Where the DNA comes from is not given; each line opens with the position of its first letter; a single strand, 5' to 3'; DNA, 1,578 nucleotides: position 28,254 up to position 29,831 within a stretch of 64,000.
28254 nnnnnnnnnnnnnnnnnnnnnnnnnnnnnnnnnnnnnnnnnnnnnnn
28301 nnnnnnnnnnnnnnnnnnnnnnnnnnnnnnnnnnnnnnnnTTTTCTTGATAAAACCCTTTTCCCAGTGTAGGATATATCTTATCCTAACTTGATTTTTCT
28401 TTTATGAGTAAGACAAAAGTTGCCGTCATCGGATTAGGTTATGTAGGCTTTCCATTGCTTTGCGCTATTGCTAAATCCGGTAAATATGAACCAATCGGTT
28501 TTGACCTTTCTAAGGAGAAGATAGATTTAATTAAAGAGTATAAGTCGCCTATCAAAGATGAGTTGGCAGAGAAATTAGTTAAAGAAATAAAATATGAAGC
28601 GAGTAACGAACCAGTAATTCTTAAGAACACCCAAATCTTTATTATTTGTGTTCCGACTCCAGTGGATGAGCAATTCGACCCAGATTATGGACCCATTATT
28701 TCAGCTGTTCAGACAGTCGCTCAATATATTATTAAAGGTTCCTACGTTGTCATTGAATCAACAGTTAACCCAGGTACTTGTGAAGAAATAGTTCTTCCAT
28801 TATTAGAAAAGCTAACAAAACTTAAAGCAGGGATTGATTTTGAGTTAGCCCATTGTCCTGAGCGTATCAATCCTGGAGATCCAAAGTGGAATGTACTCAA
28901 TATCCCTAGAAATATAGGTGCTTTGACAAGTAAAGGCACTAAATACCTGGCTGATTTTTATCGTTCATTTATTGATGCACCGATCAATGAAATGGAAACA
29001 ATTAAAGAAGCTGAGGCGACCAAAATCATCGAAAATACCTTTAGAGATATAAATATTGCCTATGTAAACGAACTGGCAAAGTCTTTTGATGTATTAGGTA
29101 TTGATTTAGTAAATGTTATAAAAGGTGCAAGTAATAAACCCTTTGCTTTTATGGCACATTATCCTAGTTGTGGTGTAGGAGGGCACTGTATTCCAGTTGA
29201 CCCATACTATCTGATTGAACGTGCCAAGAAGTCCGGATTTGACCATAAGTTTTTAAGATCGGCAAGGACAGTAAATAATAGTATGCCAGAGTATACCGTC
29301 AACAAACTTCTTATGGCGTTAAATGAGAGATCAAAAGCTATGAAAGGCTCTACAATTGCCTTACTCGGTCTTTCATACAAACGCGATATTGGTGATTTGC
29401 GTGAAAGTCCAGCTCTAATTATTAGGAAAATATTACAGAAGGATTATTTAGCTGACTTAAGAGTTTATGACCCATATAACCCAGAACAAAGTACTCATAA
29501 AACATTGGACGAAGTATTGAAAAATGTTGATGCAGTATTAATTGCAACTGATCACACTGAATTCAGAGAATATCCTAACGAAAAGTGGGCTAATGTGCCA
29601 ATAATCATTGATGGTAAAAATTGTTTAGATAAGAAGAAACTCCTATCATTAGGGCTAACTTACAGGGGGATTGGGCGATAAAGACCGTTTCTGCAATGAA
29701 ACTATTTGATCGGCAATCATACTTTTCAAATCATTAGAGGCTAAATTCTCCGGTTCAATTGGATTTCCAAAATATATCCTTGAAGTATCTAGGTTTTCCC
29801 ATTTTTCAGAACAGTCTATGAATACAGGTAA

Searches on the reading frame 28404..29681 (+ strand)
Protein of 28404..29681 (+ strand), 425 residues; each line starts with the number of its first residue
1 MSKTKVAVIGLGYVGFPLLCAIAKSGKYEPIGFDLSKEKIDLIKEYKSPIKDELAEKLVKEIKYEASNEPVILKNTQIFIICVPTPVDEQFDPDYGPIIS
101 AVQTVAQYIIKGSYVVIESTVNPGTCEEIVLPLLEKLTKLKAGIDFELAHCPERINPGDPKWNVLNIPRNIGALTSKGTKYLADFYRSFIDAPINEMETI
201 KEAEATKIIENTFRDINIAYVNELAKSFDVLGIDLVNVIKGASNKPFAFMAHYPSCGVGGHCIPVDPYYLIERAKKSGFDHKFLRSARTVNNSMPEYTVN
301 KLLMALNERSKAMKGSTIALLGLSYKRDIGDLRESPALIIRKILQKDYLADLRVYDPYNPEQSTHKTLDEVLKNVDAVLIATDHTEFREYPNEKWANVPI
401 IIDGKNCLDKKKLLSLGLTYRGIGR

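Call 21: find_encoding_contigs(protein=window:28404-29681:+, flank=10000, max_places=10)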
Protein window:28404-29681:+ (425 aa): 6 contigs read that carry it; 3 places shown.
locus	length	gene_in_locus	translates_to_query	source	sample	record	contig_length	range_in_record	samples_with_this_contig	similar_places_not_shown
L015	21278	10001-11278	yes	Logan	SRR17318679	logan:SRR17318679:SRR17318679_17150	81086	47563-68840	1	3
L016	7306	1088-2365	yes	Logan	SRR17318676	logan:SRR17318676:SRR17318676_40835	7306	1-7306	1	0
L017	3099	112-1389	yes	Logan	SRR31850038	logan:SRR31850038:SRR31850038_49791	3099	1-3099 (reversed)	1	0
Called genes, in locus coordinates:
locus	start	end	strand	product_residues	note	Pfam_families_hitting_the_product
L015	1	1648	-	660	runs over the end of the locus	PF00270:DEAD (faint), PF04851:ResIII, PF17757:UvrB_inter, PF27431:UvrB_3rd, PF00271:Helicase_C, PF12344:UvrB, PF02151:UVR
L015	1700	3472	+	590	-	PF02518:HATPase_c, PF13589:HATPase_c_3, PF01119:DNA_mis_repair, PF08676:MutL_C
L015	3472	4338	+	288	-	PF01551:Peptidase_M23 (faint)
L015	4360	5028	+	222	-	PF02463:SMC_N (faint), PF00005:ABC_tran, PF13304:AAA_21 (faint)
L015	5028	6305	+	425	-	PF02687:FtsX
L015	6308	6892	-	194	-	PF00081:Sod_Fe_N, PF02777:Sod_Fe_C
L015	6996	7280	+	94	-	-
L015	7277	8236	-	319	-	PF01134:GIDA (faint), PF03486:HI0933_like (faint), PF07992:Pyr_redox_2, PF13434:Lys_Orn_oxgnase (faint), PF13738:Pyr_redox_3, PF00070:Pyr_redox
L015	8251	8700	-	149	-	PF00293:NUDIX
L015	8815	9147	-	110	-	PF09685:MamF_MmsF (weak)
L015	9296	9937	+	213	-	PF01726:LexA_DNA_bind, PF00717:Peptidase_S24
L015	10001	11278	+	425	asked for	PF03721:UDPG_MGDP_dh_N, PF00984:UDPG_MGDP_dh, PF03720:UDPG_MGDP_dh_C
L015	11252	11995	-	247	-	PF01553:Acyltransferase (faint)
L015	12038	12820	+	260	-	PF00535:Glycos_transf_2, PF10111:Glyco_tranf_2_2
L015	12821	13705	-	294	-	PF13641:Glyco_tranf_2_3, PF00535:Glycos_transf_2, PF10111:Glyco_tranf_2_2 (faint)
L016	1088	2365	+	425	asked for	PF03721:UDPG_MGDP_dh_N, PF00984:UDPG_MGDP_dh, PF03720:UDPG_MGDP_dh_C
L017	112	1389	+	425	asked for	PF03721:UDPG_MGDP_dh_N, PF00984:UDPG_MGDP_dh, PF03720:UDPG_MGDP_dh_C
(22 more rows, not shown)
